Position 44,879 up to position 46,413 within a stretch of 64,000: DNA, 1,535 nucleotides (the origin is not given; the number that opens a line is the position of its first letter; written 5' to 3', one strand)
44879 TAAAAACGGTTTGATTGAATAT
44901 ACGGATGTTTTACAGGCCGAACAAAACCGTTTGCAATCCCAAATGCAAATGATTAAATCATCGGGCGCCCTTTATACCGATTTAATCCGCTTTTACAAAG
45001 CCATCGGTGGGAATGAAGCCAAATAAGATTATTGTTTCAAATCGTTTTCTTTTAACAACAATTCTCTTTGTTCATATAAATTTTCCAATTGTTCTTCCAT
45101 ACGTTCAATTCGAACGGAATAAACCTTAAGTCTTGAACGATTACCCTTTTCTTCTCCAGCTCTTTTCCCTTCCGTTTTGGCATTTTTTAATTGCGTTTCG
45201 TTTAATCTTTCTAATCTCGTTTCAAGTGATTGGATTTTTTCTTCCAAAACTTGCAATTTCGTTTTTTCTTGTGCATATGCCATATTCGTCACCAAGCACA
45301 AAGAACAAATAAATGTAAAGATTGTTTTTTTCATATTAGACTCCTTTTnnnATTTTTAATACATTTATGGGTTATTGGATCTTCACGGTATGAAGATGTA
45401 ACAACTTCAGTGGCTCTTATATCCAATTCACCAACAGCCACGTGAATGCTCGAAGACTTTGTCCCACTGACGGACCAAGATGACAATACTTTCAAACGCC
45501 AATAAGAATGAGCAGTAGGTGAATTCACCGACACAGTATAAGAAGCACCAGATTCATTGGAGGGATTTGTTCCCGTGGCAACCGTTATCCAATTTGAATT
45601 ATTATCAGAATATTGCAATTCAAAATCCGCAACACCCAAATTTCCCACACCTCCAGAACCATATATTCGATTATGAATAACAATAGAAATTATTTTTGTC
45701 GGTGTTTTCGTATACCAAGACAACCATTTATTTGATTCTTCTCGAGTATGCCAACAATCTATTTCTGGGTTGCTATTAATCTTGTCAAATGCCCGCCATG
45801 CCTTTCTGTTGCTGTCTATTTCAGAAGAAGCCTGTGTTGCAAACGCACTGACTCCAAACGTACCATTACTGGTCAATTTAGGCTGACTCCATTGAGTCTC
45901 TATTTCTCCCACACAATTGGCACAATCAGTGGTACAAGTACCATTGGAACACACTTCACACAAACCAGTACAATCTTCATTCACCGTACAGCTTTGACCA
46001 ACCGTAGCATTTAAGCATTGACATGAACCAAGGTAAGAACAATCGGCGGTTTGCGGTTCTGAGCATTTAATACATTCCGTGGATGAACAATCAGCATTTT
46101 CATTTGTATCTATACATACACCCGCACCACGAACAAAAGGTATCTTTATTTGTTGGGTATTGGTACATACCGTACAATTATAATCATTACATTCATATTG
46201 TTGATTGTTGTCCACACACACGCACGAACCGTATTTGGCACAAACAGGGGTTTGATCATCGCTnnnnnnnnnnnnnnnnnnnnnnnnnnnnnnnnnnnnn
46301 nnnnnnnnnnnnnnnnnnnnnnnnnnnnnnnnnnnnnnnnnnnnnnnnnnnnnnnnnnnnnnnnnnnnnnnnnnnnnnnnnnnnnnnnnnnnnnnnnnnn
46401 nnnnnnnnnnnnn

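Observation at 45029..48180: B2: pilin-like head, about ten C-x2-C ... C-x-C modules, a discoidin-like tip, and a coupled small secreted coiled-coil gene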

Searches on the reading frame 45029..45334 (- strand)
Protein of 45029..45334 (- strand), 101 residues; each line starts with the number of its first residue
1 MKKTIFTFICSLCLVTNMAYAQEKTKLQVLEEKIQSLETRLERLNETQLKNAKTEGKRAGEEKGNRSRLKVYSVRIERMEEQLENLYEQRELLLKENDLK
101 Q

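Call 3: search_protein_families(library=pfam, proteins=[window:45029-45334:-], max_evalue=1)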
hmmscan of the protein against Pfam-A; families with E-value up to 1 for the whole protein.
window:45029-45334:- (101 aa): 13 families
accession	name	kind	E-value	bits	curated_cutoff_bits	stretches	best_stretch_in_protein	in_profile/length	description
PF23831.1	DUF7201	-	0.0049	17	27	1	21-96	6-67/142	Coiled-coil region of unknown function (DUF7201)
PF24073.1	DUF7365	-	0.014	15.9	27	1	3-86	11-90/101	Coiled-coil region of unknown function (DUF7365)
PF14965.11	BRI3BP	-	0.014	15.4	27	1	7-47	135-177/179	Negative regulator of p53/TP53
PF23921.1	DUF7260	-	0.024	14.5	27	1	19-94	134-197/242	Domain of unknown function (DUF7260)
PF03026.21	CM1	-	0.048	13.4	27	1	33-91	75-133/235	Influenza C virus M1 protein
PF16326.10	ABC_tran_CTD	-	0.052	14.2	32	0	22-89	5-63/69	ABC transporter C-terminal domain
PF03961.19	FapA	-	0.18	11.8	31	1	17-95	148-224/272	Flagellar Assembly Protein A beta solenoid domain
PF02601.20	Exonuc_VII_L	-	0.19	11.6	35.9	1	22-89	180-250/315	Exonuclease VII, large subunit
PF16526.10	CLZ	-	0.23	12.3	26.7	1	22-46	28-52/71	C-terminal leucine zipper domain of cyclic nucleotide-gated channels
PF14703.12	PHM7_cyt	-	0.4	11.3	27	1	6-88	23-115/174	Cytosolic domain of 10TM putative phosphate transporter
PF10779.14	XhlA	-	0.56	10.9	34.7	0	27-48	6-27/67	Haemolysin XhlA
PF14362.11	DUF4407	-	0.71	9.5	31.3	1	19-93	135-210/297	Domain of unknown function (DUF4407)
PF08286.16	Spc24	-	0.73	10.5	25.3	1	25-73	11-62/109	Spc24 subunit of Ndc80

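Call 7: search_protein_families(library=ncbifam, proteins=[window:45029-45334:-], max_evalue=0.1)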
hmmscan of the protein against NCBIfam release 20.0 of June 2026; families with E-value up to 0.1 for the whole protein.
window:45029-45334:- (101 aa): 4 families
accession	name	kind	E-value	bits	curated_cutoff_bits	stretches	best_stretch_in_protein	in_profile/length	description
NF049910.1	FomA_fam_porin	subfamily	0.023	13.9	125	1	1-51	1-46/350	FomA family porin-like outer membrane protein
NF001221.0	PRK00197.1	equivalog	0.023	13.4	289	1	17-91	20-93/418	glutamate-5-semialdehyde dehydrogenase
NF007428.1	PRK09973.1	equivalog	0.046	14.3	120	0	9-60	16-65/85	lipoprotein YqhH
TIGR04260.1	Cyano_gly_rpt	equivalog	0.072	13.7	31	1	2-65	3-66/118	GrrA/OscA1 family cyclophane-containing rSAM-modified RiPP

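Call 36: search_protein_families(library=phrogs, proteins=[window:45029-45334:-], max_evalue=0.01)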
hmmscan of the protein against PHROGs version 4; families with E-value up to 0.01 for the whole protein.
window:45029-45334:- (101 aa): 3 families
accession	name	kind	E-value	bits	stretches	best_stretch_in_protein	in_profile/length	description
phrog_9414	-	unknown function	0.00071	20.5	0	9-48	28-67/71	-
phrog_1009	-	unknown function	0.007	17.4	0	5-91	14-100/103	-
phrog_11131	-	unknown function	0.0073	17.3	0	20-47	15-44/65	-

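Call 78: search_solved_structures(query=A2, max_evalue=10)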
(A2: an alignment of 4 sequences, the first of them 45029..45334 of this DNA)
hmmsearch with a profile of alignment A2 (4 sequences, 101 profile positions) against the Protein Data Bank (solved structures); distinct sequences matched with E-value up to 10: 38.
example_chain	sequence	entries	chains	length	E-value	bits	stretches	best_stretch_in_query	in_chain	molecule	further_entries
2lxy_A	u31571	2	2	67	0.0019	21.6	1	25-86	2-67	2-mercaptophenol-alpha3C | 4-mercaptophenol-alpha3C protein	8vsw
2mi7_A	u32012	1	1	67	0.0019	21.6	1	25-86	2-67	de novo protein a3Y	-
1lq7_A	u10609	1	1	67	0.002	21.6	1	25-86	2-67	Alpha3W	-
7bjg_A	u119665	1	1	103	0.02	18.4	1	11-100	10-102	SD21996p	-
5kb2_A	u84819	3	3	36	0.031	17.7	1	21-45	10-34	Zn(II)(H2O)(GRAND Coil Ser-L12AL16C)3- | Hg(II)(GRAND CoilSerL12AL16C)3- | Pb(II)(GRAND CoilSerL12AL16C)3-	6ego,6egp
3p8c_E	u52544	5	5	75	0.054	17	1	12-48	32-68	Probable protein BRICK1 | Protein BRICK1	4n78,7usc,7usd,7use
7bjs_C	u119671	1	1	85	0.082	16.4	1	8-69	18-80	SD21996p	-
6egn_A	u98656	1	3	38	0.088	16.3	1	21-45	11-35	Hg(II)(GRAND CoilSerL16CL19(DLE))3-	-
2pms_C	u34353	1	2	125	0.1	16.1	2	21-85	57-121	PNEUMOCOCCAL SURFACE PROTEIN A (PSPA)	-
6egl_A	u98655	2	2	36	0.1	16.1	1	21-45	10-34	Apo-(GRAND CoilSerL12(DLE)L16C)3 | Apo-(GRAND CoilSerL16CL19(DLE))3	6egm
6mcd_A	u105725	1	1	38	0.11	16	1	21-45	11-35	Pb(II)(GRAND Coil Ser L12CL16A)-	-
2nps_A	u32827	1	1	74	0.12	15.9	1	21-68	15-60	Vesicle-associated membrane protein 4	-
7bjn_A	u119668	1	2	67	0.14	15.7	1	14-69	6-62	SD21996p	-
9fe6_A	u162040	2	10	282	0.18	15.3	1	19-58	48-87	SDR family oxidoreductase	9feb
7n2y_A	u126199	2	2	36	0.19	15.2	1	21-45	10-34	Apo-(GRAND CoilSerL16CL23C)3 | Pb(II)2-(GRAND CoilSerL16CL23C)3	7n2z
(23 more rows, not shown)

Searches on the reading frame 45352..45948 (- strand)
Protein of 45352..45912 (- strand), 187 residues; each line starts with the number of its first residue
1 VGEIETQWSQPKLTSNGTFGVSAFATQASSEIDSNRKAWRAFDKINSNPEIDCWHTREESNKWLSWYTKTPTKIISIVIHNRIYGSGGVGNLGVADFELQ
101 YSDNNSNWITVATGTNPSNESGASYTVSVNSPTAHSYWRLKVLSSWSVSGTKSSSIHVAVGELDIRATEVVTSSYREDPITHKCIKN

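Call 25: search_solved_structures(query=window:45352-45912:-, max_evalue=1, show_alignments=2)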
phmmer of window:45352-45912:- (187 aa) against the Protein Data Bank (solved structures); distinct sequences matched with E-value up to 1: 15.
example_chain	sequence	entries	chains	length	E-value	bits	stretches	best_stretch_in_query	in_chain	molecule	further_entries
3u6r_L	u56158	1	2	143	0.056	16.4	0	57-119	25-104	Antibody 1:7 (Light chain)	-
7p22_A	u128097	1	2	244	0.061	16.2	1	115-173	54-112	Thaumatin pathogenesis-like protein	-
3cqo_A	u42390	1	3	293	0.067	16.1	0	23-82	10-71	FBP32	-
8pjr_A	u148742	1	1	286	0.068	16.1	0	69-122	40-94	SAKe6AC-LB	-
8ki9_A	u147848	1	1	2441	0.31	13.9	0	62-130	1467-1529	L protein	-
8iuy_C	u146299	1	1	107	0.4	13.6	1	51-82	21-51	1H9 Fab light chain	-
4irz_L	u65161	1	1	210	0.48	13.3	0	51-81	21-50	Fab Natalizumab light chain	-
6fg2_L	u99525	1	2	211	0.48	13.3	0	51-81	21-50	LIGHT CHAIN FAB NATALIZUMAB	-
6u59_L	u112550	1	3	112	0.49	13.3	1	45-89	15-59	rabbit antibody 13B Fragment antigen binding light chain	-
6fg1_L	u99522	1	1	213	0.49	13.3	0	51-81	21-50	LIGHT CHAIN OF FAB NATALIZUMAB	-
8bcz_B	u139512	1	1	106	0.83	12.5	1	51-83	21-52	BA.2-36 light chain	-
6xc9_D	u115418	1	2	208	0.85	12.5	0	51-85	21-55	T-CELL-RECEPTOR, A3.10-alpha chain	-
3iy1_A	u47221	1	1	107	0.85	12.5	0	51-82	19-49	Fab B, light chain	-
8dao_D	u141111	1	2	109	0.95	12.4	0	51-83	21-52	COV44-79 light chain variable domain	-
8pjx_A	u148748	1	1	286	0.97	12.3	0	76-113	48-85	SAKe6FR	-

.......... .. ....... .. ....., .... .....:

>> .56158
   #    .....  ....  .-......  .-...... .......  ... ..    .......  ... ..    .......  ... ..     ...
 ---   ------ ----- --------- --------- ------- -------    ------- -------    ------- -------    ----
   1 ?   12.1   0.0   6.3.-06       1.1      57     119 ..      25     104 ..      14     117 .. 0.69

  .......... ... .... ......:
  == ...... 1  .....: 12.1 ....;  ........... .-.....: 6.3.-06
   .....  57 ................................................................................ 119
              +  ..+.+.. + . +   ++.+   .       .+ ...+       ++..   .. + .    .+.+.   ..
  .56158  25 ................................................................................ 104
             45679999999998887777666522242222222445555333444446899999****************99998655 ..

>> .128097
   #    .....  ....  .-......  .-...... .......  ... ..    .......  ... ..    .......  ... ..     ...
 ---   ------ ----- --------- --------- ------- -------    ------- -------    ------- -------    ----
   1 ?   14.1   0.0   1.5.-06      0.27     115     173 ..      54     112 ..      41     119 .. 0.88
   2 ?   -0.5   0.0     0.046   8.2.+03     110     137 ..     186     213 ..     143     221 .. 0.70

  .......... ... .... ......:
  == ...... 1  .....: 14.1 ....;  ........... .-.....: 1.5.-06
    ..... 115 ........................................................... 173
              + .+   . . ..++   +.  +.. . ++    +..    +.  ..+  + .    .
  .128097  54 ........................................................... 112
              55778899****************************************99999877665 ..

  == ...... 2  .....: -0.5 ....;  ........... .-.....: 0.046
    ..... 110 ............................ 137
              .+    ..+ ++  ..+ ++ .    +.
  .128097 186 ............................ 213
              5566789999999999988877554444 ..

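Call 36: search_protein_families(library=phrogs, proteins=[window:45352-45912:-], max_evalue=0.01)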
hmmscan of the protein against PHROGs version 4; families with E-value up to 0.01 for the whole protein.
window:45352-45912:- (187 aa): 3 families
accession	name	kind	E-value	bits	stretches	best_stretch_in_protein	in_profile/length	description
phrog_16348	-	unknown function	5.5e-13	49.1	1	11-146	433-565/818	-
phrog_687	-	head and packaging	3e-06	27.6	1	55-139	88-172/469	structural protein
phrog_17517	-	tail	2e-05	24.8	1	11-145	17-142/227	tail protein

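Call 52: predict_structure(alignment_id=A3)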
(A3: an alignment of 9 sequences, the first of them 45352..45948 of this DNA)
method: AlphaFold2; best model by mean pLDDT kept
length: 199 residues; sequences in the alignment: 9
mean_pLDDT: 87.9   pTM: 0.82
mean pLDDT of the five models: 87.9, 87.6, 86.3, 85.6, 83.9
residues with pLDDT >= 90: 132; 70-90: 45; 50-70: 18; < 50: 4
segments of 3 or more residues with pLDDT < 50: 1-4
pLDDT, mean of each block of 10 residues (from residue 1): 54 78 96 97 93 93 88 93 97 76 84 96 95 91 94 94 91 96 78 74
secondary structure, 60 per line:
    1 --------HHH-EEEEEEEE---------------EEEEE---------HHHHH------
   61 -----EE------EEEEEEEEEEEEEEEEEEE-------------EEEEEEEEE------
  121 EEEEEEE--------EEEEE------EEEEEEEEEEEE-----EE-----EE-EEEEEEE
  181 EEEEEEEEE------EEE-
elements in order: E13-20 E36-40 H50-54 E74-92 E106-114 E121-127 E136-140 E147-158 E174-189 E196-198

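Call 56: fold_search(model_id=the predicted structure, library=pdb)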
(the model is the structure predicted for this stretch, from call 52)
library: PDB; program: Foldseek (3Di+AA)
matches with E <= 10: 1126; with E <= 0.001: 219
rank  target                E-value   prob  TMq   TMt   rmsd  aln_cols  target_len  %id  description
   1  4a41                  1.0e-07  1.00  0.55  0.77   2.9       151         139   21  CpGH89CBM32-5, from Clostridium perfringens, in complex with galactose (released 2012-04-04)
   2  3cqo_A                1.0e-07  1.00  0.54  0.38   3.6       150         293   18  Crystal structure of a f-lectin (fucolectin) from morone saxatilis (striped bass) serum (released 2009-04-28)
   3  4a44                  1.2e-07  1.00  0.54  0.74   3.3       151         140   20  CpGH89CBM32-5, from Clostridium perfringens, in complex with the Tn Antigen (released 2012-04-04)
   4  2v72                  1.3e-07  1.00  0.54  0.75   4.0       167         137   23  The structure of the family 32 CBM from C. perfringens NanJ in complex with galactose (released 2007-08-21)
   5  4lks_A                1.8e-07  1.00  0.55  0.68   3.6       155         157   18  Structure of CBM32-3 from a family 31 glycoside hydrolase from Clostridium perfringens in complex with galactose (released 2014-12-24)
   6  4lqr                  2.7e-07  1.00  0.54  0.67   3.9       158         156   18  Structure of CBM32-3 from a family 31 glycoside hydrolase from Clostridium perfringens (released 2014-07-23)
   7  2j1e_A                3.5e-07  1.00  0.56  0.77   2.7       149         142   21  High Resolution Crystal Structure of CBM32 from a N-acetyl-beta- hexosaminidase in complex with lacNAc (released 2006-09-20)
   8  3nng_B                4.6e-07  1.00  0.55  0.70   3.3       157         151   15  Crystal structure of the F5/8 type C domain of Q5LFR2_BACFN protein from Bacteroides fragilis. Northeast Structural Ge (released 2010-08-18)
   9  2j22                  4.9e-07  1.00  0.51  0.71   3.1       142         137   18  Structure of a Streptococcus pneumoniae fucose binding module, SpX-3 (released 2006-09-06)
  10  2j7m_A                5.2e-07  1.00  0.55  0.75   3.2       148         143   21  Characterization of a Family 32 CBM (released 2006-10-16)
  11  1k3i                  6.4e-07  1.00  0.56  0.19   3.7       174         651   16  Crystal Structure of the Precursor of Galactose Oxidase (released 2001-11-07)
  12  3nng_A                6.4e-07  1.00  0.55  0.69   6.5       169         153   15  Crystal structure of the F5/8 type C domain of Q5LFR2_BACFN protein from Bacteroides fragilis. Northeast Structural Ge (released 2010-08-18)
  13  1gof                  7.2e-07  1.00  0.53  0.18   5.4       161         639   17  NOVEL THIOETHER BOND REVEALED BY A 1.7 ANGSTROMS CRYSTAL STRUCTURE OF GALACTOSE OXIDASE (released 1994-01-31)
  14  7wdt                  7.2e-07  1.00  0.56  0.15   6.8       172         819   22  6-sulfo-beta-D-N-acetylglucosaminidase from Bifidobacterium bifidum in complex with GlcNAc-6S (released 2022-12-28)
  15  2j1r_B                8.0e-07  1.00  0.53  0.74   3.1       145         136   23  Structure of a Streptococcus pneumoniae fucose binding module (released 2006-09-06)
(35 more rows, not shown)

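Call 67: search_dna_similar(query=window:45352-45912:-, collection=phages, mode=protein, max_evalue=0.001, max_rows=15)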
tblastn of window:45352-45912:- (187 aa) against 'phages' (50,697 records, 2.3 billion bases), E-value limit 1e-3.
Records with a match: 4; places in all: 4; records where one place covers at least 80% of the query: 0.
Best place of each record, by identity: <60% 4.
By first word of the organism name: Pseudomonas 4.
By host as written in the record: - 2; Pseudomonas aeruginosa PA14 1; Pseudomonas aeruginosa 1.
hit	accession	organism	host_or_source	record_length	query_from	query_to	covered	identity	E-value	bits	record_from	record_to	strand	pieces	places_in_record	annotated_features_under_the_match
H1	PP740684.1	Pseudomonas phage vB_Pae_SG_WM_Sew_P3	Pseudomonas aeruginosa PA14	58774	63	142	43%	37.8%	6e-4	45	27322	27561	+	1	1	structural protein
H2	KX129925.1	Pseudomonas phage NP1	-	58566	85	142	31%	45.0%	4e-4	46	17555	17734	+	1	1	putative virion structural protein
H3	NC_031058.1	Pseudomonas phage NP1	-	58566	85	142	31%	45.0%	4e-4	46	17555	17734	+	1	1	structural protein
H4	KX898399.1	Pseudomonas phage JG012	Pseudomonas aeruginosa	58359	85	142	31%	45.0%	6e-4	45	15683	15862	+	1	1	putative structural protein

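Call 68: find_related_loci(query=A3, collection=viral_contigs, flank=5000)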
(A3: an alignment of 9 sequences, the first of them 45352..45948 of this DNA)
Query A3 (199 aa) in viral_contigs; peptide patterns used: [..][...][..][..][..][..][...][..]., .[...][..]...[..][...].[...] (x = any residue, [..] = any of these).
595 stretches matched a pattern (row limit reached: there are more); 16 encode a relative of the query (tblastn E <= 1e-3); 16 distinct loci.
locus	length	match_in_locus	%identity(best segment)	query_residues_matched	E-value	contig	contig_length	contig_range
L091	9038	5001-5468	36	17-181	3e-18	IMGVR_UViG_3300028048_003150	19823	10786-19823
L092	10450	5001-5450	29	17-186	4e-11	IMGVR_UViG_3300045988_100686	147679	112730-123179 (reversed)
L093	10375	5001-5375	31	14-152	2e-10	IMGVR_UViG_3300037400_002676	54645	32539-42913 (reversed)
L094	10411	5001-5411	28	15-159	1e-9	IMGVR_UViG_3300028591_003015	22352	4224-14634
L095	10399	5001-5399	29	40-183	1e-7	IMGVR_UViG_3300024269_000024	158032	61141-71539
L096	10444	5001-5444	27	17-184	9e-7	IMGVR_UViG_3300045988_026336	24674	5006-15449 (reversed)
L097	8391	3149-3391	29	38-122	9e-7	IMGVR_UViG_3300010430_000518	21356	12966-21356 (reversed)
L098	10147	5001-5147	41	108-154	2e-6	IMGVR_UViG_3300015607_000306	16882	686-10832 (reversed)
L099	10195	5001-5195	38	89-151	3e-6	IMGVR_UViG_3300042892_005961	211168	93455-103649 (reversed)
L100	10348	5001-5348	31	25-149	4e-6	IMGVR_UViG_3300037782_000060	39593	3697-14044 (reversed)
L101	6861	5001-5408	27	60-192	6e-6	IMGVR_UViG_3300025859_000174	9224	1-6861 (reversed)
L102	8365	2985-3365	25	20-159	8e-6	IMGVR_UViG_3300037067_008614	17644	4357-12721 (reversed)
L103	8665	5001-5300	34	85-174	1e-5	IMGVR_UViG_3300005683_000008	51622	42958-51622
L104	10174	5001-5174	38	97-154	2e-5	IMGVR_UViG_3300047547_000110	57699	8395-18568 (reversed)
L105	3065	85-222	49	109-152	1e-5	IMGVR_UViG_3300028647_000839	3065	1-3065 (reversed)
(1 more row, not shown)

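Call 84: fold_search(model_id=the predicted structure, library=viral)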
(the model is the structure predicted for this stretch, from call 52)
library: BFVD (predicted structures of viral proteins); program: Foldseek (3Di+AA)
matches with E <= 10: 1397; with E <= 0.001: 69
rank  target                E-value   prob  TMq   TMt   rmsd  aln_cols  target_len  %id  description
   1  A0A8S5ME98            4.2e-13  1.00  0.69  0.15   2.7       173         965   28  F5/8 type C domain [Siphoviridae sp. ctYh54]
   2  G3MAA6                2.2e-10  1.00  0.63  0.53   7.2       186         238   16  Gp365 [Bacillus phage G]
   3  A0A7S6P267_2          4.0e-10  1.00  0.60  0.10   5.2       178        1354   20  (no name in the UniProt tables at hand)
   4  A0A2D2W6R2            8.7e-10  1.00  0.61  0.73   3.6       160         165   18  (no name in the UniProt tables at hand)
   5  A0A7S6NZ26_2          8.7e-10  1.00  0.68  0.12   5.5       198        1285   18  (no name in the UniProt tables at hand)
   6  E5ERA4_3              1.0e-09  1.00  0.68  0.12   4.6       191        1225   21  (no name in the UniProt tables at hand)
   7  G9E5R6                1.6e-09  1.00  0.66  0.28   3.7       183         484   19  (no name in the UniProt tables at hand)
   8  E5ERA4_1              1.6e-09  1.00  0.67  0.12   4.9       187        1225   23  (no name in the UniProt tables at hand)
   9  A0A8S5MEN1            2.2e-09  1.00  0.62  0.22  11.4       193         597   18  F5/8 type C domain [Siphoviridae sp. ctYh54]
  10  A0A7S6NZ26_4          2.4e-09  1.00  0.68  0.12   9.0       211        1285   20  (no name in the UniProt tables at hand)
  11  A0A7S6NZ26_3          2.9e-09  1.00  0.56  0.10  11.6       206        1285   14  (no name in the UniProt tables at hand)
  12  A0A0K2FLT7            4.6e-09  1.00  0.63  0.16  11.7       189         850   20  (no name in the UniProt tables at hand)
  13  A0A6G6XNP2            6.0e-09  1.00  0.59  0.09   5.2       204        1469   20  (no name in the UniProt tables at hand)
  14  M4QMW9                7.1e-09  1.00  0.69  0.12   7.4       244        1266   16  (no name in the UniProt tables at hand)
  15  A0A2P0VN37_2          2.0e-08  1.00  0.59  0.16   6.5       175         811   16  Concanavalin A-like lectin/glucanase domain-containing protein [Tetraselmis virus 1]
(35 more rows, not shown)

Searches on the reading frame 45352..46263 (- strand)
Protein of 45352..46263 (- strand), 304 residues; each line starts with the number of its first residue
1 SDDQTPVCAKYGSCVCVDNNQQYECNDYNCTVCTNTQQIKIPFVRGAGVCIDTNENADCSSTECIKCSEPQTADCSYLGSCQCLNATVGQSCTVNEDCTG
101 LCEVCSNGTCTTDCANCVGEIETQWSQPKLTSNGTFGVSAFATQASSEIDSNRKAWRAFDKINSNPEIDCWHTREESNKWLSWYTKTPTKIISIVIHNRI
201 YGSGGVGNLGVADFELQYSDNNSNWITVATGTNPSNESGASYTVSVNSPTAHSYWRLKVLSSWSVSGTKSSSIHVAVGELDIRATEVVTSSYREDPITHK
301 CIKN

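Call 37: find_homologous_proteins(query=window:45352-46263:-, region=115-304, max_evalue=0.00001)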
Query window:45352-46263:-, residues 115-304 (190 aa): 7 proteins with E <= 0.00001 among 289 candidates.
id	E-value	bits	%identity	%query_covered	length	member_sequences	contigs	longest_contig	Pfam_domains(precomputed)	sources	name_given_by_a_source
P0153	1.5e-45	173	52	92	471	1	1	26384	PF00754.32,PF22633.4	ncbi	-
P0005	2.3e-45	173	53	89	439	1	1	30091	PF00754.32,PF22633.4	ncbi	ncbi:MAG: discoidin domain-containing protein [Alphaproteobacteria bacterium]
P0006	7.8e-39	151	48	98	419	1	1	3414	PF00754.32,PF22633.4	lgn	-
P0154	2.5e-34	137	44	93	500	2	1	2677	PF00754.32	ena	-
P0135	1.9e-31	127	45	84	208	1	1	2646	PF00754.32,PF22633.4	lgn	-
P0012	1.5e-30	124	44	98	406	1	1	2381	PF00754.32,PF22633.4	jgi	-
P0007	7.8e-29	119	41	97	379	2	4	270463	PF00754.32,PF22633.4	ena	-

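Call 46: find_encoding_contigs(protein=P0153, flank=10000, max_places=2)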
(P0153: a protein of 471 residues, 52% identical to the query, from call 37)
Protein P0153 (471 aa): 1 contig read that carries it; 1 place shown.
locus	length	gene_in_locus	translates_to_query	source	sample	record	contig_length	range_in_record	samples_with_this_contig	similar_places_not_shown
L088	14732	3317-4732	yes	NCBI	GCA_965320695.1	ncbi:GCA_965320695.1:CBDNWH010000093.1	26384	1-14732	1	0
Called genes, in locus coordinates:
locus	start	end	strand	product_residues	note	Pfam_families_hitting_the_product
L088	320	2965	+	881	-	PF01411:tRNA-synt_2c, PF07973:tRNA_SAD, PF02272:DHHA1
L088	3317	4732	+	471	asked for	PF00754:F5_F8_type_C, PF22633:F5_F8_type_C_2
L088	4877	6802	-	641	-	PF02824:TGS, PF07973:tRNA_SAD, PF00587:tRNA-synt_2b, PF03129:HGTP_anticodon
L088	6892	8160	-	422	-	-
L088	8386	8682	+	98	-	-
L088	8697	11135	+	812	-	PF03135:CagE_TrbE_VirB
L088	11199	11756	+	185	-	PF00719:Pyrophosphatase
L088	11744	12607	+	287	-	PF13344:Hydrolase_6, PF13419:HAD_2 (faint), PF00702:Hydrolase, PF13242:Hydrolase_like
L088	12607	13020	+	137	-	PF01230:HIT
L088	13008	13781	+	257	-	PF02348:CTP_transf_3, PF12804:NTP_transf_3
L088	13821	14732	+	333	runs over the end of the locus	PF09925:DUF2157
